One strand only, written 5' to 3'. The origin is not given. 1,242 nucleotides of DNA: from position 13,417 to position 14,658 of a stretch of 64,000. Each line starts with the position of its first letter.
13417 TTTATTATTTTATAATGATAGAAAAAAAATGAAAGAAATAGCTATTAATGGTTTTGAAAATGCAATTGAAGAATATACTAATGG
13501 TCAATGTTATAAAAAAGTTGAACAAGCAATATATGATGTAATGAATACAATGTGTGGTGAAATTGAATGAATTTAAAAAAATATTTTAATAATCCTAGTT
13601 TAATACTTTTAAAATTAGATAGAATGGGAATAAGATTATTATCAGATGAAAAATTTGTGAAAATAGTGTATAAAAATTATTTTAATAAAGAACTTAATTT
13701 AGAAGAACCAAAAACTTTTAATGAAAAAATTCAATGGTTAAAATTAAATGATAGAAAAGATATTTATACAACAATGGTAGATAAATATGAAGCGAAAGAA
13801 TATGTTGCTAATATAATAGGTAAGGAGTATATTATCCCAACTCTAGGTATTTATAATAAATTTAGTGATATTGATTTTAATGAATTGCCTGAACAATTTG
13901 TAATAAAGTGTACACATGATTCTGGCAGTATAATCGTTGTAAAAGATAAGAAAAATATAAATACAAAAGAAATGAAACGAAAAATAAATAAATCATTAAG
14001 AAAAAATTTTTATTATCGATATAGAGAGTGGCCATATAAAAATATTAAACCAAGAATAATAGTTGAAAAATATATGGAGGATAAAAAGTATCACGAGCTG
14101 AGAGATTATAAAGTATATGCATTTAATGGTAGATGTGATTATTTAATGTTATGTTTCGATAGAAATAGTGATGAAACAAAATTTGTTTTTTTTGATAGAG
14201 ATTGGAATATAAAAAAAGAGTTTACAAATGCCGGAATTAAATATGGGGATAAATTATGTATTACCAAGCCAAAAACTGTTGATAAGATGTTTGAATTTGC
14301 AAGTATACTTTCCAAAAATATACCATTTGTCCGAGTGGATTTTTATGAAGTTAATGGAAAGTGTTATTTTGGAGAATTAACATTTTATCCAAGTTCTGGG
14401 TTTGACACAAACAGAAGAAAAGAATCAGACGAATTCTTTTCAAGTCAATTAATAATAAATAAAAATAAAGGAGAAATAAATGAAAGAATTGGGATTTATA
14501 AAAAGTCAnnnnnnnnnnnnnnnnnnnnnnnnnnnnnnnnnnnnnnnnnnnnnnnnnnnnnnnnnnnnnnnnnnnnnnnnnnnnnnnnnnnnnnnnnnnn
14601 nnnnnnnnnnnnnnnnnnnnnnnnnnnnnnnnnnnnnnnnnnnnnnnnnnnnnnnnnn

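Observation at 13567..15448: ATP-grasp amidoligase plus opine-dehydrogenase pair inside the capsule locus: possible amino-acid/opine-decorated uronic acid polysaccharide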

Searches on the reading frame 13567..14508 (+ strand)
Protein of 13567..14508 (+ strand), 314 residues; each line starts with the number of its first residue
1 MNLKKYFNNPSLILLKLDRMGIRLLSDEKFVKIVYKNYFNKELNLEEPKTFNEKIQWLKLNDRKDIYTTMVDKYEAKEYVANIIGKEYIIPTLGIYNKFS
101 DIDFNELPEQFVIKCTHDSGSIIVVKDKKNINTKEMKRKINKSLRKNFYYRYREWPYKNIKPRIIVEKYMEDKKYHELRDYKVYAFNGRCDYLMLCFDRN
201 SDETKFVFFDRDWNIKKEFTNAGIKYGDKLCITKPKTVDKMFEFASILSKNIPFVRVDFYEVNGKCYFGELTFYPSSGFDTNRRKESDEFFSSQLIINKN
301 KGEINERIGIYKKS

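Call 5: search_protein_families(library=pfam, proteins=[window:13567-14508:+], max_evalue=0.01)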
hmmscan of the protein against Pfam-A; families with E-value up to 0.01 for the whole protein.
window:13567-14508:+ (314 aa): 1 family
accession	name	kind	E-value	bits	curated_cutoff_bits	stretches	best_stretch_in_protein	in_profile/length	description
PF14305.11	ATPgrasp_TupA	-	5.3e-68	229.6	25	1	53-291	1-236/241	TupA-like ATPgrasp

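Call 6: search_protein_families(library=ncbifam, proteins=[window:13567-14508:+], max_evalue=0.01)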
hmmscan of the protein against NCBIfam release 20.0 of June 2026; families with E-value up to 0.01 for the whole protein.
window:13567-14508:+ (314 aa): 0 families

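Call 8: search_solved_structures(query=window:13567-14508:+, max_evalue=1)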
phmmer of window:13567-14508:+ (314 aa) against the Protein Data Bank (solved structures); distinct sequences matched with E-value up to 1: 1.
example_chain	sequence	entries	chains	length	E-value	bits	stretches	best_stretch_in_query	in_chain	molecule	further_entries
4bsz_B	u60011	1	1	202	0.052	16.2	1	46-90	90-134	ANKYRIN REPEAT-CONTAINING PROTEIN YAR1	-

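Call 31: find_homologous_proteins(query=window:13567-14508:+, max_evalue=0.00001)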
Query window:13567-14508:+ (314 aa): 8000 proteins with E <= 0.00001 among 8000 candidates; the best 120 are listed.
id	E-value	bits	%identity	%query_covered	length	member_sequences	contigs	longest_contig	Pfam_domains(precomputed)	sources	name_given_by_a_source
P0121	1.1e-206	703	100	100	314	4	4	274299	PF14305.12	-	-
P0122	1.4e-145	503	72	97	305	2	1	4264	PF14305.12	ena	-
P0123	4.6e-131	455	69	92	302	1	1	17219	PF14305.12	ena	-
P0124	1.1e-128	447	65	96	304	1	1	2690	PF14305.12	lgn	-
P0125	1.9e-128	446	51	92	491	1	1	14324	PF14305.12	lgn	-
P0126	3.3e-128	446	65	94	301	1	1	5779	PF14305.12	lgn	-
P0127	1.6e-127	443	66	95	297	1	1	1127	PF14305.12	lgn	-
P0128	4.6e-126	439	66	91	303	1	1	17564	PF14305.12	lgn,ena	-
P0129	5.5e-126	438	66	90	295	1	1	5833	PF14305.12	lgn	-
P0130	1.2e-125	437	64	94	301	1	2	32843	PF14305.12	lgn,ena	-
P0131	4.2e-125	435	63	95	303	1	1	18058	PF14305.12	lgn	-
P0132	5.8e-125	435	65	93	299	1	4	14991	PF14305.12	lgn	-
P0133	6.2e-125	435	63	98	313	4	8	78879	PF14305.12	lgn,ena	-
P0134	1.8e-124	433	65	96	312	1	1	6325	PF14305.12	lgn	-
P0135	5.2e-124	432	66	91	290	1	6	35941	PF14305.12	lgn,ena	-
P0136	5.6e-124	432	64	93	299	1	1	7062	PF14305.12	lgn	-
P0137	7.2e-124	431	65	93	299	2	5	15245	PF14305.12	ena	-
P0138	9.0e-124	431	63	93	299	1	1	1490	PF14305.12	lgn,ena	-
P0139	7.5e-123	428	64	94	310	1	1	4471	PF14305.12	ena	-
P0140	9.2e-123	428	64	94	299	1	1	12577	PF14305.12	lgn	-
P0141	2.1e-122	427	66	89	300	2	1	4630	PF14305.12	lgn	-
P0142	3.6e-122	426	61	94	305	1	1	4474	PF14305.12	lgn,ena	-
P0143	5.2e-122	425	62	94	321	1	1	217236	PF14305.12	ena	-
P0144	1.4e-121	424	65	91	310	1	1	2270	PF14305.12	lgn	-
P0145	1.4e-121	424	65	93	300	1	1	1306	PF14305.12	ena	-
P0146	1.9e-121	423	63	96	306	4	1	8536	PF14305.12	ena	-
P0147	3.3e-121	423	63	94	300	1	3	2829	PF14305.12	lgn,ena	-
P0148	4.5e-121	422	63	93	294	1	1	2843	PF14305.12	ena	-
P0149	4.7e-121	422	66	89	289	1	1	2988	PF14305.12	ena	-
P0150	7.8e-121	421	61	97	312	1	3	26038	PF14305.12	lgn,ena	-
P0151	8.3e-121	421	63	94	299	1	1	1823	PF14305.12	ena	-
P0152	2.9e-120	419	62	92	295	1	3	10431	PF14305.12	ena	-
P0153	3.6e-120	419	62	93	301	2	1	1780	PF14305.12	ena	-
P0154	5.5e-120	419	63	92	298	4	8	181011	PF14305.12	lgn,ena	-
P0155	1.8e-119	417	64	87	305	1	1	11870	PF14305.12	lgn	-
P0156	2.7e-119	416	61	94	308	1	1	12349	PF14305.12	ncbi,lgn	-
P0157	8.3e-119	415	64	98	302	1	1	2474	PF14305.12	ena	-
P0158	3.3e-118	413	62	94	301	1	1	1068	PF14305.12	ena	-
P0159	3.8e-118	413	65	89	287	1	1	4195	PF14305.12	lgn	-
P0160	4.4e-118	412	61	92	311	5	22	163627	PF14305.12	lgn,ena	-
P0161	4.7e-118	412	65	90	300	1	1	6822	PF14305.12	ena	-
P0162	4.8e-118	412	60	95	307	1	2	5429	PF14305.12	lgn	-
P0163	5.5e-118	412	66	89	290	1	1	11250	PF14305.12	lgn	-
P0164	8.2e-118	411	62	93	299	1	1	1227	PF14305.12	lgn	-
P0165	1.3e-117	411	64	89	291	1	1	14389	PF14305.12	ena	-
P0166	2.4e-117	410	55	95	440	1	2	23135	PF14305.12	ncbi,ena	-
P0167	3.2e-117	410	63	95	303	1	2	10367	PF14305.12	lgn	-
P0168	3.6e-117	409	63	92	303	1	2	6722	PF14305.12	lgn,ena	-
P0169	3.7e-117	409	63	89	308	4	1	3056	PF14305.12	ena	-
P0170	3.7e-117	409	60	95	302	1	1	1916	PF14305.12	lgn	-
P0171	2.2e-116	407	53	84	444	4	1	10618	PF14305.12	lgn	-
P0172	2.3e-116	407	67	86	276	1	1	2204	PF14305.12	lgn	-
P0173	4.9e-116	406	62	95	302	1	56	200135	PF14305.12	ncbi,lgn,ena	-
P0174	5.9e-116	405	62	95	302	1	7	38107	PF14305.12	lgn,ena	-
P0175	6.6e-116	405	63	95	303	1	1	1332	PF14305.12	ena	-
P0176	7.8e-116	405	62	95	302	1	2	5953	PF14305.12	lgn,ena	-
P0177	8.2e-116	405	59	95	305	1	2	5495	PF14305.12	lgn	-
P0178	8.2e-116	405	62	95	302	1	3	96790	PF14305.12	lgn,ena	-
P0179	8.8e-116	405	62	95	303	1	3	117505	PF14305.12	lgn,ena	-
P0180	1.1e-115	404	62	95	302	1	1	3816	PF14305.12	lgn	-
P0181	1.1e-115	404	63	87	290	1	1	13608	PF14305.12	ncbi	-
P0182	1.1e-115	404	61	95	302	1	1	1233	PF14305.12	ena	-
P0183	1.1e-115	404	61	95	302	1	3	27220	PF14305.12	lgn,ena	-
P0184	1.3e-115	404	62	95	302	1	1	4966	PF14305.12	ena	-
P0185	1.3e-115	404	60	91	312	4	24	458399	PF14305.12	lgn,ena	-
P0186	1.4e-115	404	62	95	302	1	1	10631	PF14305.12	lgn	-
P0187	1.5e-115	404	61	92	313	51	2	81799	PF14305.12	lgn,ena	-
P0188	1.5e-115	404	64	88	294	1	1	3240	PF14305.12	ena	-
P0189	1.6e-115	404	61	95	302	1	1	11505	PF14305.12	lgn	-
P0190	1.7e-115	404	61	95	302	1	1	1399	PF14305.12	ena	-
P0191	2.1e-115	404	61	95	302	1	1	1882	PF14305.12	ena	-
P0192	2.7e-115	403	62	95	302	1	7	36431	PF14305.12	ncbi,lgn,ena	-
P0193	3.1e-115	403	61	95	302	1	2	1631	PF14305.12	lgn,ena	-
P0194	3.3e-115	403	62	95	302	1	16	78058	PF14305.12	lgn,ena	-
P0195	3.4e-115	403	61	95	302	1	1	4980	PF14305.12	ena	-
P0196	3.4e-115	403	61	95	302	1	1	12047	PF14305.12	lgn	-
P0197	3.5e-115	403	60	95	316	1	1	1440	PF14305.12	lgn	-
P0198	4.3e-115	403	61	95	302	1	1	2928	PF14305.12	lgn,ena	-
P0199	4.4e-115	402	62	95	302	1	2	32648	PF14305.12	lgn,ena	-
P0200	4.4e-115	402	61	92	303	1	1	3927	PF14305.12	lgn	-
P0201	4.6e-115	402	62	95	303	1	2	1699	PF14305.12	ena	-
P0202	6.2e-115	402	61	93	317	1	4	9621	PF14305.12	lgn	-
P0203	6.4e-115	402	60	96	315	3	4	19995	PF14305.12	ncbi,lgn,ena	-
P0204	7.5e-115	402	61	94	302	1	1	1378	PF14305.12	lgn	-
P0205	7.5e-115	402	61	95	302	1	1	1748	PF14305.12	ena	-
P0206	8.1e-115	402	61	90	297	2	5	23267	PF14305.12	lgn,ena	-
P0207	2.1e-114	400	63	87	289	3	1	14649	PF14305.12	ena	-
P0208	2.2e-114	400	62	95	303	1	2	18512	PF14305.12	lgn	-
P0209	2.6e-114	400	62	95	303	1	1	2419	PF14305.12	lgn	-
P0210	2.9e-114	400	61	93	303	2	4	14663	PF14305.12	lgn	-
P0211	2.9e-114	400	62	95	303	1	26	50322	PF14305.12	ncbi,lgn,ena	-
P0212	3.1e-114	400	60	95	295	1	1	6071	PF14305.12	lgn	-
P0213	3.5e-114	400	61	95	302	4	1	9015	PF14305.12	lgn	-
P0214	4.1e-114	399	61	93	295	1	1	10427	PF14305.12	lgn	-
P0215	5.8e-114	399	61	95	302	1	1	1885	PF14305.12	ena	-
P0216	1.0e-113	398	61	95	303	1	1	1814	PF14305.12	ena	-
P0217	2.3e-113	397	60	94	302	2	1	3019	PF14305.12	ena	-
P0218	2.4e-113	397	59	94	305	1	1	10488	PF14305.12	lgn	-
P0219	2.4e-113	397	59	92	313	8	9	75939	PF14305.12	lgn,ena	-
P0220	2.8e-113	397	64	88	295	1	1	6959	PF14305.12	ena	-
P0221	3.9e-113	396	50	89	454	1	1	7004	PF14305.12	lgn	-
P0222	4.7e-113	396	59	92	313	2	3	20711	PF14305.12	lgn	-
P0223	5.3e-113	396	61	95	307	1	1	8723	PF14305.12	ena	-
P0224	6.4e-113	395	64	88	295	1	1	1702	PF14305.12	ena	-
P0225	7.2e-113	395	64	88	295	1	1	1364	PF14305.12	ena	-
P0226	7.5e-113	395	63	81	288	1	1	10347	PF14305.12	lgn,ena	-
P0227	1.2e-112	394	59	95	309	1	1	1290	PF14305.12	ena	-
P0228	1.5e-112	394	64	88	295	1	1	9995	PF14305.12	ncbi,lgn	-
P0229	2.2e-112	394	59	96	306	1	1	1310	PF14305.12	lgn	-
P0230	2.4e-112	394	63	88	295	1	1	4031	PF14305.12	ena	-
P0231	2.4e-112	393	64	88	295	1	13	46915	PF14305.12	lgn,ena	-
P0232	2.7e-112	393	60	95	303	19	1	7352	PF14305.12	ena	-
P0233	2.9e-112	393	58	93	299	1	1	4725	PF14305.12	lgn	-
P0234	3.2e-112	393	63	88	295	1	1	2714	PF14305.12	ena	-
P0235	3.2e-112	393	63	88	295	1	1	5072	PF14305.12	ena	-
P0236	3.2e-112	393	62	93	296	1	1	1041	PF14305.12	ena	-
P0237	4.2e-112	393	64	88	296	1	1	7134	PF14305.12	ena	-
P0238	5.4e-112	392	59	95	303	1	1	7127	PF14305.12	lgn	-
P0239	6.6e-112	392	49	84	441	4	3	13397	PF14305.12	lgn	-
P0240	7.3e-112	392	59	91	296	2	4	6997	PF14305.12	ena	-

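Call 85: predict_structure(alignment_id=A2)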
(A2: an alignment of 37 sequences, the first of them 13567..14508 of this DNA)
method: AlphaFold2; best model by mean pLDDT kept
length: 314 residues; sequences in the alignment: 37
mean_pLDDT: 89.8   pTM: 0.87
mean pLDDT of the five models: 89.8, 86.9, 86.4, 85.7, 84.7
residues with pLDDT >= 90: 230; 70-90: 62; 50-70: 9; < 50: 13
segments of 3 or more residues with pLDDT < 50: 302-314
pLDDT, mean of each block of 10 residues (from residue 1): 76 86 87 94 95 96 93 96 98 98 97 89 92 94 87 87 95 89 97 87 87 95 91 94 98 97 96 93 95 88 40 33
secondary structure, 60 per line:
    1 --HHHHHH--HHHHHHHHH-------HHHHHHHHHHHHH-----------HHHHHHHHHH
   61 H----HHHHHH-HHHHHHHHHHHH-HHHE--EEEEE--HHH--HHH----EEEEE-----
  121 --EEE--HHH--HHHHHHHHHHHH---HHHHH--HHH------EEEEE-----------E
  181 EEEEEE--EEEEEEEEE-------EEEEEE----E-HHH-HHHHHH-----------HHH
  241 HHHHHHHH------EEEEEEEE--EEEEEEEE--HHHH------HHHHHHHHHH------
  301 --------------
elements in order: H3-8 H11-19 H27-39 H51-61 H66-71 H73-84 E92-96 E111-115 E123-125 H133-144 H148-152 E164-168 E180-186 E189-197 E205-210 H221-226 H238-248 E255-262 E265-272 H275-278 H285-294

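Call 89: fold_search(model_id=the predicted structure, library=pdb)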
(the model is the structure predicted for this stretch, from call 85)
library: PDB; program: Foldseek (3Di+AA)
matches with E <= 10: 861; with E <= 0.001: 194
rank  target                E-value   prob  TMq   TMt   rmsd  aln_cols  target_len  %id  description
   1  3r23_B                5.7e-07  1.00  0.40  0.41   8.4       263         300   12  Crystal Structure of D-alanine--D-Alanine Ligase from Bacillus anthracis (released 2011-03-30)
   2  3r23_A                8.5e-07  1.00  0.40  0.41   7.3       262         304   12  Crystal Structure of D-alanine--D-Alanine Ligase from Bacillus anthracis (released 2011-03-30)
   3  6u1d_A                1.3e-06  1.00  0.43  0.42   5.9       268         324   13  Thermus thermophilus D-alanine-D-alanine ligase in complex with ATP, D-alanine-D-alanine, Mg2+ and Rb+ (released 2020-05-06)
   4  2zdg_A                1.6e-06  1.00  0.39  0.40   6.4       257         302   15  Crystal structure of D-Alanine:D-Alanine Ligase with ADP from Thermus thermophius HB8 (released 2008-05-27)
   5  6jil_B                1.8e-06  1.00  0.41  0.42   7.2       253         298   12  Crystal structure of D-cycloserine synthetase DcsG (released 2019-12-18)
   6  5bpf_D                1.8e-06  1.00  0.43  0.45   8.0       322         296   13  Crystal structure of ADP complexed D-alanine-D-alanine ligase(DDL) from Yersinia pestis (released 2016-03-02)
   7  2yzg_C                2.0e-06  1.00  0.44  0.44   6.7       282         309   14  Crystal structure of D-ALA:D-ALA Ligase from Thermus thermophilus HB8 (released 2007-11-06)
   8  3r5x_D                2.2e-06  1.00  0.39  0.40   7.4       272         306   12  Crystal Structure of D-alanine--D-Alanine Ligase from Bacillus anthracis complexed with ATP (released 2011-04-06)
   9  4zqi_D                2.5e-06  1.00  0.42  0.44   5.9       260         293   12  Crystal structure of Apo D-alanine-D-alanine ligase(DDL) from Yersinia pestis (released 2016-01-13)
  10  6u1e_A                2.6e-06  1.00  0.43  0.42   5.7       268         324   13  Thermus thermophilus D-alanine-D-alanine ligase in complex with ATP, D-alanine-D-alanine, Mg2+ and Rb+ (released 2020-05-06)
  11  3r5x_B                2.8e-06  1.00  0.42  0.45   7.3       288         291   11  Crystal Structure of D-alanine--D-Alanine Ligase from Bacillus anthracis complexed with ATP (released 2011-04-06)
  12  2fb9                  2.9e-06  1.00  0.43  0.43   7.8       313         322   13  Crystal structure of the Apo form of D-alanine: D-alanine ligase (Ddl) from Thermus caldophilus: a basis for the substra (released 2006-08-29)
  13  4zqi_A                3.5e-06  1.00  0.42  0.45   5.2       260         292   12  Crystal structure of Apo D-alanine-D-alanine ligase(DDL) from Yersinia pestis (released 2016-01-13)
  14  2zdg_D                3.5e-06  1.00  0.41  0.42   5.9       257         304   14  Crystal structure of D-Alanine:D-Alanine Ligase with ADP from Thermus thermophius HB8 (released 2008-05-27)
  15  2yzn_B                3.5e-06  1.00  0.42  0.42   7.4       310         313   14  Crystal structure of D-alanine:D-Alanine Ligase with AMPPNP from Thermus thermophilus HB8. (released 2007-11-06)
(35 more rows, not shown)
